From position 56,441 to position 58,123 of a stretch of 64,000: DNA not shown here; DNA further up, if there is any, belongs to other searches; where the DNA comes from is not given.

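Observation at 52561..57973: Corrinoid methyltransferase operon combining MtaB with an MttB-superfamily methyltransferase, one corrinoid protein and a RACo activase, but no methyl-acceptor or MCR genes nearby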

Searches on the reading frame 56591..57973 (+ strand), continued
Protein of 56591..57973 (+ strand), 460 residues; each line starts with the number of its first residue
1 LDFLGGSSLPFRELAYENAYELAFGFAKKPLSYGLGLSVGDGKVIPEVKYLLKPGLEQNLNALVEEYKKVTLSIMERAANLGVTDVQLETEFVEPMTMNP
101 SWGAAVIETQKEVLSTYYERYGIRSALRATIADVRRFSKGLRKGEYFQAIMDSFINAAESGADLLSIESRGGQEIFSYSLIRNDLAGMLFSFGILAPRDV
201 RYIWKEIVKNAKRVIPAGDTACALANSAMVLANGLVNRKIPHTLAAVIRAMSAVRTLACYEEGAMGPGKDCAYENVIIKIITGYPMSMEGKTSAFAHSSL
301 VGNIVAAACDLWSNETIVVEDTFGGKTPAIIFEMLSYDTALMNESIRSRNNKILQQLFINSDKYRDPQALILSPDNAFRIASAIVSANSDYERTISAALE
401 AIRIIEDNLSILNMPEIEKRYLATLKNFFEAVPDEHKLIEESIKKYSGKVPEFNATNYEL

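Call 68: find_encoding_contigs(protein=P0394, flank=10000, max_places=1)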
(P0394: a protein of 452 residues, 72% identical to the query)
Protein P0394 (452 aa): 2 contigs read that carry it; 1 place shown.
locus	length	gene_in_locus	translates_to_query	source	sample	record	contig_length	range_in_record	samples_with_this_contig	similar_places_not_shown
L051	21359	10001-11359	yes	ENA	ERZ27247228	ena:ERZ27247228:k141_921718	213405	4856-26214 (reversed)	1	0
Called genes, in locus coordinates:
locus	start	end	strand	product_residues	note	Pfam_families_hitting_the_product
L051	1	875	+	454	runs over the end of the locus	PF01071:GARS_A (weak), PF02222:ATP-grasp, PF02786:CPSase_L_D2, PF07478:Dala_Dala_lig_C (weak), PF21244:PurT_C (weak)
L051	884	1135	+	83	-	PF02700:PurS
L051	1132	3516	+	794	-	PF18072:FGAR-AT_linker, PF00586:AIRS, PF02769:AIRS_C, PF00586:AIRS, PF02769:AIRS_C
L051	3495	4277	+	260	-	PF01965:DJ-1_PfpI, PF13507:GATase_5, PF00117:GATase, PF01174:SNO (weak), PF07685:GATase_3 (weak)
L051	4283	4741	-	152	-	PF00731:AIRC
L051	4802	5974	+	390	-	PF00586:AIRS, PF02769:AIRS_C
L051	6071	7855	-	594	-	PF00111:Fer2, PF17651:Raco_middle, PF14574:RACo_C_ter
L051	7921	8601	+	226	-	PF02607:B12-binding_2, PF02310:B12-binding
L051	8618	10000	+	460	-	PF05369:MtmB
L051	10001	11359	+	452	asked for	PF12176:MtaB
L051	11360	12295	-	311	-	PF02653:BPD_transp_2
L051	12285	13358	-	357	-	PF02653:BPD_transp_2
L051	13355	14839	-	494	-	PF00005:ABC_tran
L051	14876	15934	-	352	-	PF02608:Bmp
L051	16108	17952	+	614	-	PF02730:AFOR_N, PF01314:AFOR_C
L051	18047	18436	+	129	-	PF21485:IF5A-like_N, PF08207:EFP_N (weak), PF01287:eIF-5a (weak)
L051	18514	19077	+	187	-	PF03551:PadR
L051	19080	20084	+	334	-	PF00005:ABC_tran, PF13304:AAA_21 (faint), PF13732:DrrA1-3_C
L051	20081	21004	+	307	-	PF01061:ABC2_membrane, PF12698:ABC2_membrane_3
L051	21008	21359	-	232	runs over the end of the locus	PF01902:Diphthami_syn_2_N, PF28410:Diphthami_syn_2_C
